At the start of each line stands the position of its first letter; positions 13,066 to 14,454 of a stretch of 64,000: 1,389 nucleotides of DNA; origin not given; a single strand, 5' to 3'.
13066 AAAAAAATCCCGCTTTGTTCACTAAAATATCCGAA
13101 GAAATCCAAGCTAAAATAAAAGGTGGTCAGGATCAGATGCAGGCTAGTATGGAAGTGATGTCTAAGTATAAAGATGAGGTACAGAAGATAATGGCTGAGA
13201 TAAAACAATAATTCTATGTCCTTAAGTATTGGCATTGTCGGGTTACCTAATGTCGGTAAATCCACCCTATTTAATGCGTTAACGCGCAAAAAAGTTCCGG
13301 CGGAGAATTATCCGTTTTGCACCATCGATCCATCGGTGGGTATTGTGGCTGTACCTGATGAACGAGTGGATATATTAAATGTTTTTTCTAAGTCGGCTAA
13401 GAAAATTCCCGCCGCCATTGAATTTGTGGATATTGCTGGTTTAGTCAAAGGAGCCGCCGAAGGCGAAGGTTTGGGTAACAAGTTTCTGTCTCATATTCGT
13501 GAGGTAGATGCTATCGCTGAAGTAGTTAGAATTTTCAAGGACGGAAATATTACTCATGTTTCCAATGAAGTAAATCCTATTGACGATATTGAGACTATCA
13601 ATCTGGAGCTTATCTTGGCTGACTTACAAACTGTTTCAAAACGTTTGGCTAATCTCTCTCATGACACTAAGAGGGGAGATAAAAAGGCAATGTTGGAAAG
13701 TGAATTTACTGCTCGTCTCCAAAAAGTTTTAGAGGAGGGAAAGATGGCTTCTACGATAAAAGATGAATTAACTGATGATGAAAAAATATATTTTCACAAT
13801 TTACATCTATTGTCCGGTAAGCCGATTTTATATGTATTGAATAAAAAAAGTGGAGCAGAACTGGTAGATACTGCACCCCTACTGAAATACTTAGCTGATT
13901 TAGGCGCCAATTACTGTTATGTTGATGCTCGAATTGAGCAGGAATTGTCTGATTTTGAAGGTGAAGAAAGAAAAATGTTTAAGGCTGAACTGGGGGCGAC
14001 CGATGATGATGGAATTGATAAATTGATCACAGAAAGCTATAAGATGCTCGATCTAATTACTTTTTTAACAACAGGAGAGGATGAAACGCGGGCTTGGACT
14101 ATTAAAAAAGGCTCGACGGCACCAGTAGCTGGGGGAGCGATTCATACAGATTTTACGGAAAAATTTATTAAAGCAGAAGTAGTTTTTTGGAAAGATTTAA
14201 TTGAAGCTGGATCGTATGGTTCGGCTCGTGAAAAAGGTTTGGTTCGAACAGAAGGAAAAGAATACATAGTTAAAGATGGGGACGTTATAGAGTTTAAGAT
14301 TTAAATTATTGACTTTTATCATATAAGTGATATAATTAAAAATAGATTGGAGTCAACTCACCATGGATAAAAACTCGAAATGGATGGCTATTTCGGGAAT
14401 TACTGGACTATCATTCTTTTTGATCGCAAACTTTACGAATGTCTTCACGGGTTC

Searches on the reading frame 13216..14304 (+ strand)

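Call 41: search_protein_families(library=pfam, proteins=[window:13216-14304:+], max_evalue=0.0001)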
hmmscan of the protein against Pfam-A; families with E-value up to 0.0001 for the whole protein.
window:13216-14304:+ (362 aa): 3 families
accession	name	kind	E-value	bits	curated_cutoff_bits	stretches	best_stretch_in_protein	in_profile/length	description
PF06071.19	YchF-GTPase_C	-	9.5e-34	115.8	27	1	280-362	1-83/84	Protein of unknown function (DUF933)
PF01926.29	MMR_HSR1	-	3.3e-23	82.4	21.9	1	5-122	2-99/113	50S ribosome-binding GTPase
PF02421.24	FeoB_N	-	2.2e-08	34.2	27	1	5-54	3-52/156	Ferrous iron transport protein B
